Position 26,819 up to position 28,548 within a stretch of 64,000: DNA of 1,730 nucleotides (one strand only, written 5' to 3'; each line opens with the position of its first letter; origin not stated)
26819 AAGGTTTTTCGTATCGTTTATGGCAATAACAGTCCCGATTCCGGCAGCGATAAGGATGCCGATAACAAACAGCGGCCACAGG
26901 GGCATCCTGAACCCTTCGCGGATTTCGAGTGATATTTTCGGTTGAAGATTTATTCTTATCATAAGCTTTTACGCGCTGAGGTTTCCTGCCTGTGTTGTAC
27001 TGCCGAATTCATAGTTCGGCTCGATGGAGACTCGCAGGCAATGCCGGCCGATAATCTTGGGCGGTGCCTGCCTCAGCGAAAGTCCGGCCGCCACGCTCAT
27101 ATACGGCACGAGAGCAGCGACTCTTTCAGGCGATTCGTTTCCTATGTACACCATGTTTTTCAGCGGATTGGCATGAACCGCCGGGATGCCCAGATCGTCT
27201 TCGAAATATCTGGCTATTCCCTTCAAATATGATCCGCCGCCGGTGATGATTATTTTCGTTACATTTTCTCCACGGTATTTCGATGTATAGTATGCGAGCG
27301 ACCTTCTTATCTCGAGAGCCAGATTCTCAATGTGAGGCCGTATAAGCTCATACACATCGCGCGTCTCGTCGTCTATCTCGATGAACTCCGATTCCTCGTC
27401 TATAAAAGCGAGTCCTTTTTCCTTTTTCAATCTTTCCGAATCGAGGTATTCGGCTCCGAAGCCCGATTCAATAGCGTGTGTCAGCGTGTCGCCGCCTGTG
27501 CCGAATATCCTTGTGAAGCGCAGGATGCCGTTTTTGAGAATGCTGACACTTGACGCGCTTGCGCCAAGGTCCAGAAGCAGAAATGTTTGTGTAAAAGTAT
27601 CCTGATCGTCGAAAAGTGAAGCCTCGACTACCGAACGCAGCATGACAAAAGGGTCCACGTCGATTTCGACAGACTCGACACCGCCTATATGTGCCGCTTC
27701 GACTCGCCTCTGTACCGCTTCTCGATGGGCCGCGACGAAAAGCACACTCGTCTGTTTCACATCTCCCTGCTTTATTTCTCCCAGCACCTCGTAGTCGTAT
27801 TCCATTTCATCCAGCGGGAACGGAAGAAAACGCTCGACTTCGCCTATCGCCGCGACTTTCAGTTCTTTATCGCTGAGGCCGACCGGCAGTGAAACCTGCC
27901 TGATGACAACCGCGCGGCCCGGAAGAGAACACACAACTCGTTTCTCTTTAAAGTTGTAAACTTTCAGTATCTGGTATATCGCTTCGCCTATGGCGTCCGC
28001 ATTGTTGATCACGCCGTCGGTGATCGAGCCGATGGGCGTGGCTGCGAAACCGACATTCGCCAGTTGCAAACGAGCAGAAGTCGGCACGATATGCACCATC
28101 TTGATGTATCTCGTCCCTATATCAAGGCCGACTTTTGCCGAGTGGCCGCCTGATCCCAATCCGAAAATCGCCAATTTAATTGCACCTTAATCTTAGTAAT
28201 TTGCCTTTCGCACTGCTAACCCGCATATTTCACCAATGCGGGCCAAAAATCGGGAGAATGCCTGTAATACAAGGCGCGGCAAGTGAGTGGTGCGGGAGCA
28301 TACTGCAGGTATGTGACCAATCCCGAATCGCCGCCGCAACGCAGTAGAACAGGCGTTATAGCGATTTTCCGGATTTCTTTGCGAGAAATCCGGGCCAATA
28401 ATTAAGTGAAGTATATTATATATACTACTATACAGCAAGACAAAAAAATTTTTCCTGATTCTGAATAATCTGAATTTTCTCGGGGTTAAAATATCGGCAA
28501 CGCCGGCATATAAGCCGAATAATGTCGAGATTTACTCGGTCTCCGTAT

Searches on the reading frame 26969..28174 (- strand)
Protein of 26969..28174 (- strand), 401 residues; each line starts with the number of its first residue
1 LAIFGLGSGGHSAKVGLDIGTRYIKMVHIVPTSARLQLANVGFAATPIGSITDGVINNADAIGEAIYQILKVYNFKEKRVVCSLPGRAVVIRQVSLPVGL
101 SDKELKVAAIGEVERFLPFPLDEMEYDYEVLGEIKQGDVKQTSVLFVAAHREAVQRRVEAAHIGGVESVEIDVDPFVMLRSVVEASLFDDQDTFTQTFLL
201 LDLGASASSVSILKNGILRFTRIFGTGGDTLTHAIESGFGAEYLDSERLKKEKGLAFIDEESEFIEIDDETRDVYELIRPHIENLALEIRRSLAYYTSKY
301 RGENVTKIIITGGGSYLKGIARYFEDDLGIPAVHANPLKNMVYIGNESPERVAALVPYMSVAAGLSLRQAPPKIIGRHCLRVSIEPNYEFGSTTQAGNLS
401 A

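Call 17: search_protein_families(library=pfam, proteins=[window:26969-28174:-])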
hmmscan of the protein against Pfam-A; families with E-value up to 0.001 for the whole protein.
window:26969-28174:- (401 aa): 3 families
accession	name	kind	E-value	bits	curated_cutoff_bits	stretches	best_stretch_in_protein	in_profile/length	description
PF11104.14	PilM_2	-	1.3e-57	195.8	27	1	16-369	1-339/340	Type IV pilus assembly protein PilM;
PF14450.12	FtsA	-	3.1e-14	53.9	31.8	1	200-343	2-114/127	Cell division protein FtsA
PF06723.19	MreB_Mbl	-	1e-06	28.3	27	1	246-346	201-315/327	MreB/Mbl protein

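Call 75: find_homologous_proteins(query=window:26969-28174:-, max_evalue=1e-80)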
Query window:26969-28174:- (401 aa): 32 proteins with E <= 1e-80 among 8000 candidates.
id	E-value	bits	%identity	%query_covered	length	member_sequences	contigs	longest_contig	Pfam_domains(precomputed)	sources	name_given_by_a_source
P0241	3.5e-259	877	100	100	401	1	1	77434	PF06723.20,PF14450.13,PF11104.15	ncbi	-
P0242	2.5e-237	805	89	100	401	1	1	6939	PF06723.20,PF14450.13,PF11104.15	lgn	-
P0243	1.2e-188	645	71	99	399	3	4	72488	PF06723.20,PF14450.13,PF00022.26,PF11104.15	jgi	-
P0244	1.1e-186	638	68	100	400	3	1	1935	PF06723.20,PF14450.13,PF11104.15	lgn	-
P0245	7.1e-186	635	71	100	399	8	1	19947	PF06723.20,PF14450.13,PF11104.15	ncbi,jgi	-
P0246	2.2e-184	631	69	100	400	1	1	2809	PF06723.20,PF14450.13,PF11104.15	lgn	-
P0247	5.6e-184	629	68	100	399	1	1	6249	PF06723.20,PF14450.13,PF11104.15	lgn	-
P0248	4.0e-179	613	68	99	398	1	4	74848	PF06723.20,PF14450.13,PF11104.15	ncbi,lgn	-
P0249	4.2e-174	597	69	94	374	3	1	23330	PF06723.20,PF14450.13,PF11104.15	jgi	-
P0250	6.5e-174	596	72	91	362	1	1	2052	PF06723.20,PF14450.13,PF11104.15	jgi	jgi:type IV pilus assembly protein PilM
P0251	2.1e-172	591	69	94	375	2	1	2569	PF06723.20,PF14450.13,PF11104.15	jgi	jgi:type IV pilus assembly protein PilM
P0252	5.3e-171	587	65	100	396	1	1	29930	PF06723.20,PF14450.13,PF11104.15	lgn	-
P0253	7.3e-171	586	67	97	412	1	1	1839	PF06723.20,PF14450.13,PF11104.15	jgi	jgi:type IV pilus assembly protein PilM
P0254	8.4e-171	586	68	94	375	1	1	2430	PF06723.20,PF14450.13,PF11104.15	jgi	jgi:type IV pilus assembly protein PilM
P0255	1.6e-168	578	71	91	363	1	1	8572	PF06723.20,PF14450.13,PF11104.15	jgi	-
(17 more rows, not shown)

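Call 76: find_encoding_contigs(protein=P0242, flank=10000, max_places=3)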
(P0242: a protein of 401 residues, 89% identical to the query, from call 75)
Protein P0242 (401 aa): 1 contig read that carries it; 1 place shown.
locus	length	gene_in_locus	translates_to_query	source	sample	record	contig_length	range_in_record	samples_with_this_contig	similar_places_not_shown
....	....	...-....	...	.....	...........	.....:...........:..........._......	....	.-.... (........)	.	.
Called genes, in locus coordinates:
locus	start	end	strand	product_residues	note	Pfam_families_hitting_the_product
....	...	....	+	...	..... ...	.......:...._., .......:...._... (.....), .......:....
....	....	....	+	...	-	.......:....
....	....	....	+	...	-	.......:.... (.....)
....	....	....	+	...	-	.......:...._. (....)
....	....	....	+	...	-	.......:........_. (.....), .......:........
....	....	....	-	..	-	?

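Call 81: find_encoding_contigs(protein=P0243, flank=10000, max_places=4)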
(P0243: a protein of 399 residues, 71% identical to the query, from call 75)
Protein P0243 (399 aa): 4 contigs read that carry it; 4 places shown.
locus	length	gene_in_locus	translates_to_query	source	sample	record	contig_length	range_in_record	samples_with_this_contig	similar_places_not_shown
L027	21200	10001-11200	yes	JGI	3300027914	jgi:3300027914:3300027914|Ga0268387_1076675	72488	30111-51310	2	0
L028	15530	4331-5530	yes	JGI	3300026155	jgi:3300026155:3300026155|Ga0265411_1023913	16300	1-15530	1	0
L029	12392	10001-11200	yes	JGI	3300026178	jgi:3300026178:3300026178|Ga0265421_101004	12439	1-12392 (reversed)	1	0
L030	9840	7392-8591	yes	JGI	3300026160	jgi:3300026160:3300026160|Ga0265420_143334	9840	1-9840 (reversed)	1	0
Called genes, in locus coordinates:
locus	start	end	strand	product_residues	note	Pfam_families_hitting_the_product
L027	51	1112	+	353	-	PF00437:T2SSE, PF25199:nSTAND_NTPase5 (faint), PF13555:AAA_29 (weak)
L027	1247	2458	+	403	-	PF28597:T2SSF_N, PF00482:T2SSF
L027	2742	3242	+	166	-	PF07963:N_methyl (weak)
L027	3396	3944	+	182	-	PF07963:N_methyl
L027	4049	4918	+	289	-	PF06750:A24_N_bact, PF01478:Peptidase_A24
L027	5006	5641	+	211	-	-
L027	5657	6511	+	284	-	PF07963:N_methyl (weak)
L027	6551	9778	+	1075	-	-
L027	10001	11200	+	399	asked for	PF11104:PilM_2, PF00022:Actin (faint), PF06723:MreB_Mbl (weak), PF14450:FtsA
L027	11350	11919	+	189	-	PF05137:PilN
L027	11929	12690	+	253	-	PF04350:PilO (faint)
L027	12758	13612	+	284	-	-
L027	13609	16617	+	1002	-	PF03958:Secretin_N (weak), PF00263:Secretin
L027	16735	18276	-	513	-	PF22848:ASD1_dom, PF06964:Alpha-L-AF_C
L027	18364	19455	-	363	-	PF07724:AAA_2, PF00004:AAA, PF07728:AAA_5 (weak)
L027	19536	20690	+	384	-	PF04055:Radical_SAM, PF13186:SPASM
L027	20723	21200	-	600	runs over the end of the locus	PF00884:Sulfatase, PF01663:Phosphodiest (faint), PF16347:SGSH_C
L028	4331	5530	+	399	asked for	PF11104:PilM_2, PF00022:Actin (faint), PF06723:MreB_Mbl (weak), PF14450:FtsA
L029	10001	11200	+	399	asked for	PF11104:PilM_2, PF00022:Actin (faint), PF06723:MreB_Mbl (weak), PF14450:FtsA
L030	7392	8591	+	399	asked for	PF11104:PilM_2, PF00022:Actin (faint), PF06723:MreB_Mbl (weak), PF14450:FtsA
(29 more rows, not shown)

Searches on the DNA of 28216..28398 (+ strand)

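Call 63: search_dna_similar(query=window:28216-28398:+, collection=plasmids, mode=distant, max_evalue=0.01, max_rows=10)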
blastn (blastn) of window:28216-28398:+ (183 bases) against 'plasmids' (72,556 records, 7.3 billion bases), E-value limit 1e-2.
No match.

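Call 64: search_dna_similar(query=window:28216-28398:+, collection=phages, mode=distant, max_evalue=0.01, max_rows=10)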
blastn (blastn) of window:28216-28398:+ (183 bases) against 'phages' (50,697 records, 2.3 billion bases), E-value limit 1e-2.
No match.
